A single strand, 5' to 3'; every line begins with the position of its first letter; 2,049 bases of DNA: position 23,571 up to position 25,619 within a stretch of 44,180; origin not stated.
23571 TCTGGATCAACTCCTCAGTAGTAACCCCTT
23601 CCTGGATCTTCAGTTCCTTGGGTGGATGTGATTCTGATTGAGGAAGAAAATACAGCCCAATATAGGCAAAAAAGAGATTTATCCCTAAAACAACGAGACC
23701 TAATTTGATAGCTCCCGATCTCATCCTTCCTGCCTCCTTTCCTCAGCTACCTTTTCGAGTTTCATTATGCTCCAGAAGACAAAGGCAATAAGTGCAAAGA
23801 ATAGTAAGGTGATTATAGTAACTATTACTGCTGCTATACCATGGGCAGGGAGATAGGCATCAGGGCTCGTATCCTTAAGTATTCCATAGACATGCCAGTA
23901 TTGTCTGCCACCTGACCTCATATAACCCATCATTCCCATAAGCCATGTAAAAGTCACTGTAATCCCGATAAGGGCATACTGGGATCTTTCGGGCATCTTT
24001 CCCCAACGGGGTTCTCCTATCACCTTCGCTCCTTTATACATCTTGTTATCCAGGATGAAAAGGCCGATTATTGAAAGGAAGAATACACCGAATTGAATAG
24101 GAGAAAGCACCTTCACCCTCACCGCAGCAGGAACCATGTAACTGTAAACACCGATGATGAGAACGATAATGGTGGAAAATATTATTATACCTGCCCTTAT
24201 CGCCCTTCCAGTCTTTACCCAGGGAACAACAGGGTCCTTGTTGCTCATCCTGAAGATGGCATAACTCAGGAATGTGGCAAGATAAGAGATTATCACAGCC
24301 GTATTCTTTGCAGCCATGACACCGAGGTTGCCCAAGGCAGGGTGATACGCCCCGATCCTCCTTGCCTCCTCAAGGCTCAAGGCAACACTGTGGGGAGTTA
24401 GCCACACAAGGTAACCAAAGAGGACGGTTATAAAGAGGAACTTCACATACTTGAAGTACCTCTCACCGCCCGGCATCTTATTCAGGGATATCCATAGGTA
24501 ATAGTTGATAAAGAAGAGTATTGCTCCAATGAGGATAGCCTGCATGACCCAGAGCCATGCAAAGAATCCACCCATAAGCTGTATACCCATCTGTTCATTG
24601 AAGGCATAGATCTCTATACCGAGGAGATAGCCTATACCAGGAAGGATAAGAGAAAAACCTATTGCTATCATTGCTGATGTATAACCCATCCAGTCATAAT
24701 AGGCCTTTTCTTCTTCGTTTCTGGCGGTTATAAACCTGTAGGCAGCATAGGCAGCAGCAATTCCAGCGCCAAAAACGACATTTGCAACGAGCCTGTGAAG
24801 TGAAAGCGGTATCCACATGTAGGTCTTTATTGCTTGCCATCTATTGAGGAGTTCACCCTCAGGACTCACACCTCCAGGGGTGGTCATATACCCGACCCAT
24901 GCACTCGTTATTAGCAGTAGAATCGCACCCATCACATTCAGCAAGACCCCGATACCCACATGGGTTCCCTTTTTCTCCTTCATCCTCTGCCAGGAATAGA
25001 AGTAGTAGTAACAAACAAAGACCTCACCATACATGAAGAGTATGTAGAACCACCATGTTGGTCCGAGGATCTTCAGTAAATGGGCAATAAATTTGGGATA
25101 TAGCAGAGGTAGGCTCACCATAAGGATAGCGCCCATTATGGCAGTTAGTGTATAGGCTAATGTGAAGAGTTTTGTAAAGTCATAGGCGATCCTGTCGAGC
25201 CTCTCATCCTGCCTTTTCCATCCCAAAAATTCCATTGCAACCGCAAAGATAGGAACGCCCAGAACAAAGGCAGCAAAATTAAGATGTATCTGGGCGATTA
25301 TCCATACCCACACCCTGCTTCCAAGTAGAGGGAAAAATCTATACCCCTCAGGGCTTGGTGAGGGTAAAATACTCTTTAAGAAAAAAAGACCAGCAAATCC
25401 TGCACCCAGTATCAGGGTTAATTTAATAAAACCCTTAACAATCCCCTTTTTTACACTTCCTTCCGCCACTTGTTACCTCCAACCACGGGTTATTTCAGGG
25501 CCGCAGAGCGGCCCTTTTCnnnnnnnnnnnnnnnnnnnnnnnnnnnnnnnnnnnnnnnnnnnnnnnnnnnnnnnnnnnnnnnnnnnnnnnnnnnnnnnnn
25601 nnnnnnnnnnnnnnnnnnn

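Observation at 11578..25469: Duplicated three-gene module: CydB-less CydA-like protein + 1-TM cytochrome c + 3-TM cytochrome c, each placed upstream of an EB_dh haem-b protein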

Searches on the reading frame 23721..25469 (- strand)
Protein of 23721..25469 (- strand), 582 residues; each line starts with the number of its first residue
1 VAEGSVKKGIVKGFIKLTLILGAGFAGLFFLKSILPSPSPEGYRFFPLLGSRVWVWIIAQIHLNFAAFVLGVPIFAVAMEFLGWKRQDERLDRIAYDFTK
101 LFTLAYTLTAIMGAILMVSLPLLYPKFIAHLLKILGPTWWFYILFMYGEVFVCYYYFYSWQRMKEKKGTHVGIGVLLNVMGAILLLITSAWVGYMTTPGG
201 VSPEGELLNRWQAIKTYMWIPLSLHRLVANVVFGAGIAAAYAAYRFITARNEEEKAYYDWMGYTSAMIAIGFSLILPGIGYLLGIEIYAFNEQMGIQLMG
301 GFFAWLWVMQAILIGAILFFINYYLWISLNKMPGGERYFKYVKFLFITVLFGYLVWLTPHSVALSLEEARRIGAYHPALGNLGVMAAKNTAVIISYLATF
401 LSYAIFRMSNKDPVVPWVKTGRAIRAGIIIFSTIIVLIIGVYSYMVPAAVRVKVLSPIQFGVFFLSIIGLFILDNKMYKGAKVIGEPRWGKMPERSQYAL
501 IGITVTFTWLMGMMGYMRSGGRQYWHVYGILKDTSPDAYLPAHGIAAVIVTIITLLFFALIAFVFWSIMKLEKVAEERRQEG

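Call 4: search_protein_families(library=pfam, proteins=[window:23721-25469:-], max_evalue=0.01)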
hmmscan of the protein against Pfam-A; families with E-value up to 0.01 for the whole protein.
window:23721-25469:- (582 aa): 1 family
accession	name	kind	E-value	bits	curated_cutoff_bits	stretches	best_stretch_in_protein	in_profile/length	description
PF01654.22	Cyt_bd_oxida_I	-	4.8e-15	55.5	26.2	1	51-284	2-234/418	Cytochrome bd terminal oxidase subunit I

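Call 16: search_solved_structures(query=window:23721-25469:-, max_evalue=1, show_alignments=2)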
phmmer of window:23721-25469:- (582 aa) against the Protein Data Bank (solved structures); distinct sequences matched with E-value up to 1: 2.
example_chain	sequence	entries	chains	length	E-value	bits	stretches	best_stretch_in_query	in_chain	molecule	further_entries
5doq_A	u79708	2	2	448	7.9e-09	37.9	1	45-246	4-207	Bd-type quinol oxidase subunit I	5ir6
9r2g_A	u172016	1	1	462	1.4e-06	30.5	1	61-288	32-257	Cytochrome bd menaquinol oxidase subunit I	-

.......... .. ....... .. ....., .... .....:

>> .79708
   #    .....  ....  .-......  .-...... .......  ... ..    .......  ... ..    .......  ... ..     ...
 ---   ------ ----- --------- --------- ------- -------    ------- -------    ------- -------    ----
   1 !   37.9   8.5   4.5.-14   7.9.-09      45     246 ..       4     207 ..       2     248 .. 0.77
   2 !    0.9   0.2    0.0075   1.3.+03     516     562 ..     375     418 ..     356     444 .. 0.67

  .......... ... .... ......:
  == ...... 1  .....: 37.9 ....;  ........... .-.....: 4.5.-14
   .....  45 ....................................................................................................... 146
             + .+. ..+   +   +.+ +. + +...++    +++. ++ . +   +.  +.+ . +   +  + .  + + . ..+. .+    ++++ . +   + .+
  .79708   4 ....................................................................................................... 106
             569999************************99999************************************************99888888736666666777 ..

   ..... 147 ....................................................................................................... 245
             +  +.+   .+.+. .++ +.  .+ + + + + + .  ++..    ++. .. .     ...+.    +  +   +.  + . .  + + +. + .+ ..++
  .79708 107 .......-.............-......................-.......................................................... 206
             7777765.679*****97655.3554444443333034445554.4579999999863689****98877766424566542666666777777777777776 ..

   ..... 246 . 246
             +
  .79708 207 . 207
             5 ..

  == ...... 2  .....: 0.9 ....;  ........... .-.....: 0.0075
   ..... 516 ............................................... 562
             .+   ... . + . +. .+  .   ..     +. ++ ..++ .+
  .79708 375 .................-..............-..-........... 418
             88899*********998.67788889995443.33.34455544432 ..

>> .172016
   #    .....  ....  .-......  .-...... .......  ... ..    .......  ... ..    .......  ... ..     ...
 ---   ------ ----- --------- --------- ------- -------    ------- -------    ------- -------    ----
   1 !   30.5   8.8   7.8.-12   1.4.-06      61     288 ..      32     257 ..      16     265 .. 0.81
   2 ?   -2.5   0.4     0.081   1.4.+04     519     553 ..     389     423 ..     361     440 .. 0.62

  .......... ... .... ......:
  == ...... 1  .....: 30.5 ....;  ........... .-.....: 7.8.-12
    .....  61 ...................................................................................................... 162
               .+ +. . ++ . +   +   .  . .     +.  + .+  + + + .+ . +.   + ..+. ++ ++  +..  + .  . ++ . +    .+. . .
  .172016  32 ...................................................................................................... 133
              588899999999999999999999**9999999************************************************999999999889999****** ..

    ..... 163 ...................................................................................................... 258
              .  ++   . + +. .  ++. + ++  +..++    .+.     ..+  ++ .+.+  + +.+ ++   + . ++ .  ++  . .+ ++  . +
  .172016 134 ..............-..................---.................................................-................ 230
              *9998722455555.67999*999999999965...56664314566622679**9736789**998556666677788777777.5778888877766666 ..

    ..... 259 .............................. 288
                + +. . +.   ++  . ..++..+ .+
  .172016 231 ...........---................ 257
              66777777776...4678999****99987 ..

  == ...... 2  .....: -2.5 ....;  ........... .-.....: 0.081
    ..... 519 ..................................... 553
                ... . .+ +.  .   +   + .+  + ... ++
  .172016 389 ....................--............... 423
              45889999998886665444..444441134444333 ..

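Call 22: find_homologous_proteins(query=window:23721-25469:-, max_evalue=1e-10)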
Query window:23721-25469:- (582 aa): 1805 proteins with E <= 1e-10 among 8000 candidates; the best 120 are listed.
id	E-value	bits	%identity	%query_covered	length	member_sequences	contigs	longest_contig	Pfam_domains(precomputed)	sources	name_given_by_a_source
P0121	0.0e+0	1200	92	100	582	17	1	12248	PF01654.23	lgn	-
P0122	0.0e+0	1197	91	99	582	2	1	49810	PF01654.23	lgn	-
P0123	0.0e+0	1167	88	100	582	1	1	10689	PF01654.23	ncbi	-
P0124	0.0e+0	1129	85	99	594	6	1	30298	PF01654.23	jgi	-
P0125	0.0e+0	1103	81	100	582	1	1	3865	PF01654.23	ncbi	-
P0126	0.0e+0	1102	82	99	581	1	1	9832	PF01654.23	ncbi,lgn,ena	-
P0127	0.0e+0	1101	81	100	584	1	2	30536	PF01654.23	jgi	jgi:cytochrome bd-type quinol oxidase subunit 1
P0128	0.0e+0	1101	82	100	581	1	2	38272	PF01654.23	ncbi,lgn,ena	-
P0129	0.0e+0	1096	82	100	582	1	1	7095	PF01654.23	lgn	-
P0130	0.0e+0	1094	81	99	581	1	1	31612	PF01654.23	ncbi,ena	-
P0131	0.0e+0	1093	81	99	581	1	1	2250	PF01654.23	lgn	-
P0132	0.0e+0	1093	82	99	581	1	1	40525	PF01654.23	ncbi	-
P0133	0.0e+0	1091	81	100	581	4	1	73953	PF01654.23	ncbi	-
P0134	0.0e+0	1089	82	99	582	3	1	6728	PF01654.23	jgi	jgi:cytochrome bd-type quinol oxidase subunit 1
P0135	0.0e+0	1088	80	99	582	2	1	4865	PF01654.23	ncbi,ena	ncbi:MAG: cytochrome ubiquinol oxidase subunit I [Nitrospirota bacterium]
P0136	0.0e+0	1082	82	99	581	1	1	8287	PF01654.23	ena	-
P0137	0.0e+0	1077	79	99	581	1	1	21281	PF01654.23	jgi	-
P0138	0.0e+0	1076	80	100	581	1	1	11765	PF01654.23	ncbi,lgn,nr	ncbi:MAG: cytochrome ubiquinol oxidase subunit I [Nitrospirae bacterium]|nr:cytochrome ubiquinol oxi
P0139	0.0e+0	1071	79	100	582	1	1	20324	PF01654.23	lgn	-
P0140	0.0e+0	1065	79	100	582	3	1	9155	PF01654.23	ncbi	-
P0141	0.0e+0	1064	80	100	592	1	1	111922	PF01654.23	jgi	jgi:cytochrome bd-type quinol oxidase subunit 1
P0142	0.0e+0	1063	77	100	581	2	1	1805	PF01654.23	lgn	-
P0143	0.0e+0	1060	78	99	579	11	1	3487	PF01654.23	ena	-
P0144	0.0e+0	1059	78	99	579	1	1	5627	PF01654.23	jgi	jgi:cytochrome d ubiquinol oxidase subunit I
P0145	0.0e+0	1058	78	99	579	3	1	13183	PF01654.23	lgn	-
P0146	0.0e+0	1057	78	99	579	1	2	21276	PF01654.23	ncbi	-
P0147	0.0e+0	1052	79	99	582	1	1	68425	PF01654.23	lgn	-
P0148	0.0e+0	1051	77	99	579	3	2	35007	PF01654.23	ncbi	-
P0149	0.0e+0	1051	79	98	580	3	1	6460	PF01654.23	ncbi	-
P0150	0.0e+0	1051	77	99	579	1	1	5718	PF01654.23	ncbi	-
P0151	0.0e+0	1050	77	99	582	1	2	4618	PF01654.23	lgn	-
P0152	0.0e+0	1050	79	98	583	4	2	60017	PF01654.23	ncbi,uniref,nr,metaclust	ncbi:MAG: cytochrome ubiquinol oxidase subunit I [Nitrospirae bacterium]|uniref:cytochrome ubiquinol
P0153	0.0e+0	1048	77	99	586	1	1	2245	PF01654.23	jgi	jgi:cytochrome bd-type quinol oxidase subunit 1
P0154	0.0e+0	1047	78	99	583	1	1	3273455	PF01654.23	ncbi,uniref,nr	ncbi:cytochrome ubiquinol oxidase subunit I [Candidatus Magnetomonas plexicatena]|uniref:cytochrome 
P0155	0.0e+0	1047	78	99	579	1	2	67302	PF01654.23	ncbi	-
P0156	0.0e+0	1047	77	99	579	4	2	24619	PF01654.23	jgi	jgi:cytochrome d ubiquinol oxidase subunit I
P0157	0.0e+0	1044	78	98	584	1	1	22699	PF01654.23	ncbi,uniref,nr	ncbi:cytochrome ubiquinol oxidase subunit I [Candidatus Magnetobacterium casense]|uniref:Cytochrome 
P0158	0.0e+0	1044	78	98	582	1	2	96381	PF01654.23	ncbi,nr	ncbi:MAG: cytochrome ubiquinol oxidase subunit I [Nitrospirae bacterium]|nr:cytochrome ubiquinol oxi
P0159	0.0e+0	1043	77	99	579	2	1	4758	PF01654.23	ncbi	-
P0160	0.0e+0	1043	77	100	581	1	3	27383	PF01654.23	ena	-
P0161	0.0e+0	1042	77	99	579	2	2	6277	PF01654.23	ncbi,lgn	-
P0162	0.0e+0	1042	77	99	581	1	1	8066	PF01654.23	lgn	-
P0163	0.0e+0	1041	78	99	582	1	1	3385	PF01654.23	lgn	-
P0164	0.0e+0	1040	78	98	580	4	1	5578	PF01654.23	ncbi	-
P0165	0.0e+0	1040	76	100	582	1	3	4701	PF01654.23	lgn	-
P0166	0.0e+0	1040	78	98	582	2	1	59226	PF01654.23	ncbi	ncbi:MAG: cytochrome ubiquinol oxidase subunit I [Nitrospirota bacterium]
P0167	0.0e+0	1038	77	99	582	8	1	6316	PF01654.23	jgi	jgi:cytochrome d ubiquinol oxidase subunit I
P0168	0.0e+0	1038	75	100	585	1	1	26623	PF01654.23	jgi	jgi:cytochrome bd-type quinol oxidase subunit 1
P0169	0.0e+0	1037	78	99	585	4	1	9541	PF01654.23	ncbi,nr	ncbi:MAG: cytochrome ubiquinol oxidase subunit I [Nitrospirae bacterium]|nr:cytochrome ubiquinol oxi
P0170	0.0e+0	1037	77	99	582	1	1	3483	PF01654.23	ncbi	-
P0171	0.0e+0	1037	77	99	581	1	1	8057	PF01654.23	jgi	jgi:cytochrome d ubiquinol oxidase subunit I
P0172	0.0e+0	1036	75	100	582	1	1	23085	PF01654.23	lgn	-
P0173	0.0e+0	1036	76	100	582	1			PF01654.23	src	-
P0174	0.0e+0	1035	77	99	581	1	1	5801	PF01654.23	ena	-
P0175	0.0e+0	1035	75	100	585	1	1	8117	PF01654.23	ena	-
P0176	0.0e+0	1035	77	100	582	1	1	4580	PF01654.23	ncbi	-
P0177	0.0e+0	1034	77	99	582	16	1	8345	PF01654.23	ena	-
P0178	0.0e+0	1033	77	99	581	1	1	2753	PF01654.23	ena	-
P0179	0.0e+0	1032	77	99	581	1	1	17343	PF01654.23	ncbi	-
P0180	0.0e+0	1031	77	99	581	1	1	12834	PF01654.23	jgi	jgi:cytochrome bd ubiquinol oxidase subunit I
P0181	0.0e+0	1031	76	99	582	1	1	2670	PF01654.23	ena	-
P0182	0.0e+0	1031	77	100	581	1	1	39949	PF01654.23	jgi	jgi:cytochrome bd ubiquinol oxidase subunit I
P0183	0.0e+0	1029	76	99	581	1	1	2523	PF01654.23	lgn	-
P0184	0.0e+0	1029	77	99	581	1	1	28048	PF01654.23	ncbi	-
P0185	0.0e+0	1029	76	99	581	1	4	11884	PF01654.23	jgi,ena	jgi:cytochrome bd-type quinol oxidase subunit 1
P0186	0.0e+0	1028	76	100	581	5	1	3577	PF01654.23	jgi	jgi:cytochrome bd-type quinol oxidase subunit 1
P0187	0.0e+0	1027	75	100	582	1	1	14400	PF01654.23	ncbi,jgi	jgi:cytochrome d ubiquinol oxidase subunit I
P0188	0.0e+0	1027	76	100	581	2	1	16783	PF01654.23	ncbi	-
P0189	0.0e+0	1027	76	100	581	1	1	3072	PF01654.23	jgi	jgi:cytochrome d ubiquinol oxidase subunit I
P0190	0.0e+0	1027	75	100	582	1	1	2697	PF01654.23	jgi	jgi:cytochrome bd-type quinol oxidase subunit 1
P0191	0.0e+0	1027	76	100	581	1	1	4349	PF01654.23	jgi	jgi:cytochrome d ubiquinol oxidase subunit I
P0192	0.0e+0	1026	76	100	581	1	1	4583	PF01654.23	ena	-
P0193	0.0e+0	1026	77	98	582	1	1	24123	PF01654.23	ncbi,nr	ncbi:MAG: cytochrome ubiquinol oxidase subunit I [Nitrospirae bacterium]|nr:cytochrome ubiquinol oxi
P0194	0.0e+0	1026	76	99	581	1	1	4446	PF01654.23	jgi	jgi:cytochrome d ubiquinol oxidase subunit I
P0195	0.0e+0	1026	76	100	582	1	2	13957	PF01654.23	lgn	-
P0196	0.0e+0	1025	75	100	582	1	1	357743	PF01654.23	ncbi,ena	-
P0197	0.0e+0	1025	76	100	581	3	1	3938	PF01654.23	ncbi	-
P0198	0.0e+0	1024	77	98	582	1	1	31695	PF01654.23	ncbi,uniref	ncbi:cytochrome ubiquinol oxidase subunit I [Candidatus Magnetominusculus dajiuhuensis]|uniref:cytoc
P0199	0.0e+0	1024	77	98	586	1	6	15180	PF01654.23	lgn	-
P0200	0.0e+0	1023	77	99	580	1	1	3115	PF01654.23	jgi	jgi:cytochrome bd-type quinol oxidase subunit 1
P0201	0.0e+0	1022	76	100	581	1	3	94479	PF01654.23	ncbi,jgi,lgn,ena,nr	ncbi:MAG TPA: cytochrome ubiquinol oxidase subunit I [Nitrospirota bacterium]|nr:cytochrome ubiquino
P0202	0.0e+0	1022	76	99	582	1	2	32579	PF01654.23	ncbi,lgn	-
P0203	0.0e+0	1021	77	99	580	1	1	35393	PF01654.23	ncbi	ncbi:MAG: cytochrome ubiquinol oxidase subunit I [Thermodesulfovibrionales bacterium]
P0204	0.0e+0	1021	75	99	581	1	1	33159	PF01654.23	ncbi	-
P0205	0.0e+0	1021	77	99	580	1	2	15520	PF01654.23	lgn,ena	-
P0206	0.0e+0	1020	76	100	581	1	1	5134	PF01654.23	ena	-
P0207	0.0e+0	1019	75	100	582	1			PF01654.23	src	-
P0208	0.0e+0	1019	75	99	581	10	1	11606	PF01654.23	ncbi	-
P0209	0.0e+0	1018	75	100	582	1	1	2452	PF01654.23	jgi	jgi:cytochrome d ubiquinol oxidase subunit I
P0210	0.0e+0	1017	77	99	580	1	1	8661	PF01654.23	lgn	-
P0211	0.0e+0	1017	76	99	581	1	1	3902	PF01654.23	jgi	jgi:cytochrome d ubiquinol oxidase subunit I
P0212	0.0e+0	1017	75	99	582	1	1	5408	PF01654.23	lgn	-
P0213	0.0e+0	1016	76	100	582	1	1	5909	PF01654.23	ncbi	-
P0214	0.0e+0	1014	76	100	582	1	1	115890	PF01654.23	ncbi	-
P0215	0.0e+0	1013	75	99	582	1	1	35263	PF01654.23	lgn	-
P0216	0.0e+0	1013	76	99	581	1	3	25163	PF01654.23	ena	-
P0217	0.0e+0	1010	72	100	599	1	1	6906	PF01654.23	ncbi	-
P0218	2.2e-298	1009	75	99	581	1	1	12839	PF01654.23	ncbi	-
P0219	5.6e-298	1008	76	100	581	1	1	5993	PF01654.23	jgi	jgi:cytochrome d ubiquinol oxidase subunit I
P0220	5.7e-298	1008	75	99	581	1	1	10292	PF01654.23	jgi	jgi:cytochrome bd-type quinol oxidase subunit 1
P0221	4.7e-297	1005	75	100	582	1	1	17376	PF01654.23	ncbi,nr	ncbi:MAG: cytochrome ubiquinol oxidase subunit I [Nitrospirae bacterium]|nr:cytochrome ubiquinol oxi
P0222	8.4e-297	1004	75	100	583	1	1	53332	PF01654.23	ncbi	-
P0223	1.5e-295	1000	75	99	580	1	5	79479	PF01654.23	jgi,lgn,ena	jgi:cytochrome bd-type quinol oxidase subunit 1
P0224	5.4e-294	995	72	99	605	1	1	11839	PF01654.23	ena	-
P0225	2.3e-293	993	73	99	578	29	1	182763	PF01654.23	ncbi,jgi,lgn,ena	-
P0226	2.6e-293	992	73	99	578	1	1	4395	PF01654.23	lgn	-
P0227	2.2e-290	983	74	99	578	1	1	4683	PF01654.23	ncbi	ncbi:MAG: cytochrome ubiquinol oxidase subunit I [Desulfatiglandales bacterium]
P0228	2.9e-286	969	72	100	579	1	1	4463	PF01654.23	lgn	-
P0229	1.9e-285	966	73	99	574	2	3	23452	PF01654.23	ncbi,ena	-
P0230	2.0e-285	966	73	99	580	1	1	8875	PF01654.23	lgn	-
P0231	1.3e-281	954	72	99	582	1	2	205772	PF01654.23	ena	-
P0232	9.5e-281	951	69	99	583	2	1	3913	PF01654.23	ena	-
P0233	1.6e-279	947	71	99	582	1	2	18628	PF01654.23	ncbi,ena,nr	ncbi:MAG: cytochrome ubiquinol oxidase subunit I [Nitrospiraceae bacterium]|nr:cytochrome ubiquinol 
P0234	1.6e-279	947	71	99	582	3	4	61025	PF01654.23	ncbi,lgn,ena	-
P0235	8.4e-278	941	71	100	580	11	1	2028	PF01654.23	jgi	jgi:cytochrome bd-type quinol oxidase subunit 1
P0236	4.2e-274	929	69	100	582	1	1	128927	PF01654.23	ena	-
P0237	3.9e-273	926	69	99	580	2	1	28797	PF01654.23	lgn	-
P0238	6.8e-273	925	70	99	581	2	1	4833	PF01654.23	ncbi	-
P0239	2.0e-272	923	69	100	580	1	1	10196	PF01654.23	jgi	jgi:cytochrome bd-type quinol oxidase subunit 1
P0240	3.6e-272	923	69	100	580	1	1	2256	PF01654.23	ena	-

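Call 23: find_encoding_contigs(protein=P0154, flank=10000, max_places=2)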
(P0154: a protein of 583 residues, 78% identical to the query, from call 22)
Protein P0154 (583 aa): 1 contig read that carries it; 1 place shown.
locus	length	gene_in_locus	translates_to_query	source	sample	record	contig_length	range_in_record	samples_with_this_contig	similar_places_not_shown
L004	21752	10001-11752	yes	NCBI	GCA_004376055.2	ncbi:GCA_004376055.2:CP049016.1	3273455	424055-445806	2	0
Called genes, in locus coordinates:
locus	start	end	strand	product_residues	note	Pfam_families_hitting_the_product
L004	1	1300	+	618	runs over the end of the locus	PF18793:nos_propeller_2, PF13473:Cupredoxin_1 (faint), PF18764:nos_propeller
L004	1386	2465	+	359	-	PF04205:FMN_bind (faint)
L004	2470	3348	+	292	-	PF12801:Fer4_5, PF27538:NosR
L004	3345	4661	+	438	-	PF22842:Pel9A-like_beta_helix (faint), PF05048:NosD, PF13229:Beta_helix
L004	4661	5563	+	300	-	PF00005:ABC_tran, PF13304:AAA_21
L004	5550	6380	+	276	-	PF12679:ABC2_membrane_2, PF12730:ABC2_membrane_4 (weak)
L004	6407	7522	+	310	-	PF14686:fn3_3 (faint), PF13620:CarboxypepD_reg, PF13715:CarbopepD_reg_2 (weak), PF07610:DUF1573, PF22544:HYDIN_VesB_CFA65-like_Ig (weak)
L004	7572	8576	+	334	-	PF01841:Transglut_core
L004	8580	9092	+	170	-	PF08534:Redoxin, PF00578:AhpC-TSA, PF13098:Thioredoxin_2, PF13905:Thioredoxin_8 (weak)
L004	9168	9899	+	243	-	PF14686:fn3_3 (weak), PF13715:CarbopepD_reg_2 (weak), PF13620:CarboxypepD_reg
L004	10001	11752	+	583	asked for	PF01654:Cyt_bd_oxida_I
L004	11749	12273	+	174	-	PF00034:Cytochrom_C (weak)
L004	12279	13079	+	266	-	PF00034:Cytochrom_C (weak), PF13442:Cytochrome_CBB3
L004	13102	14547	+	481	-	PF00034:Cytochrom_C, PF13442:Cytochrome_CBB3, PF00034:Cytochrom_C, PF13442:Cytochrome_CBB3, PF09459:EB_dh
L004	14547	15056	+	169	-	PF05573:NosL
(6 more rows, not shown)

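Call 24: find_encoding_contigs(protein=P0225, flank=10000, max_places=2)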
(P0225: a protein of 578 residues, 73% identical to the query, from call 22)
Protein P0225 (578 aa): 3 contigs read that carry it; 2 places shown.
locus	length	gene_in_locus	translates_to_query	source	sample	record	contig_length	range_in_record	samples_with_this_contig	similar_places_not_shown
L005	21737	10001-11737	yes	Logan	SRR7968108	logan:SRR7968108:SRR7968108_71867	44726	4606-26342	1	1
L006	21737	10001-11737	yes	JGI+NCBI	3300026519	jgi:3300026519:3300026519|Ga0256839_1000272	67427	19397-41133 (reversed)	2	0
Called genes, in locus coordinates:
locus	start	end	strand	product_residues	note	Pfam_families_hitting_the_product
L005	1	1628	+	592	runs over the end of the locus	PF18793:nos_propeller_2, PF18764:nos_propeller, PF13473:Cupredoxin_1 (weak)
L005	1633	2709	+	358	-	PF04205:FMN_bind (weak)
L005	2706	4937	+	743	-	PF12801:Fer4_5, PF27538:NosR, PF07602:DUF1565 (faint), PF05048:NosD, PF13229:Beta_helix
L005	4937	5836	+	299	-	PF00005:ABC_tran, PF13304:AAA_21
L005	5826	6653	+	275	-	PF12679:ABC2_membrane_2, PF12698:ABC2_membrane_3 (weak)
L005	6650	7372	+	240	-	PF14686:fn3_3 (faint), PF13715:CarbopepD_reg_2 (weak), PF13620:CarboxypepD_reg (weak)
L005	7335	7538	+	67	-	PF07610:DUF1573 (weak)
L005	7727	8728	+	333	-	PF01841:Transglut_core (weak)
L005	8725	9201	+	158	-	PF00578:AhpC-TSA, PF08534:Redoxin, PF13728:TraF (faint), PF13098:Thioredoxin_2, PF13905:Thioredoxin_8, PF05768:Glrx-like (weak)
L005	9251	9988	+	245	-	PF14686:fn3_3, PF13620:CarboxypepD_reg, PF13715:CarbopepD_reg_2, PF08308:PEGA (weak)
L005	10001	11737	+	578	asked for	PF01654:Cyt_bd_oxida_I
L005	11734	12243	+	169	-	-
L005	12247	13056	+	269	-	PF00034:Cytochrom_C (weak), PF13442:Cytochrome_CBB3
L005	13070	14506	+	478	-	PF00034:Cytochrom_C, PF13442:Cytochrome_CBB3, PF00034:Cytochrom_C, PF13442:Cytochrome_CBB3 (weak), PF09459:EB_dh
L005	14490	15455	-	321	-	PF02424:ApbE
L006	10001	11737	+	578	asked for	PF01654:Cyt_bd_oxida_I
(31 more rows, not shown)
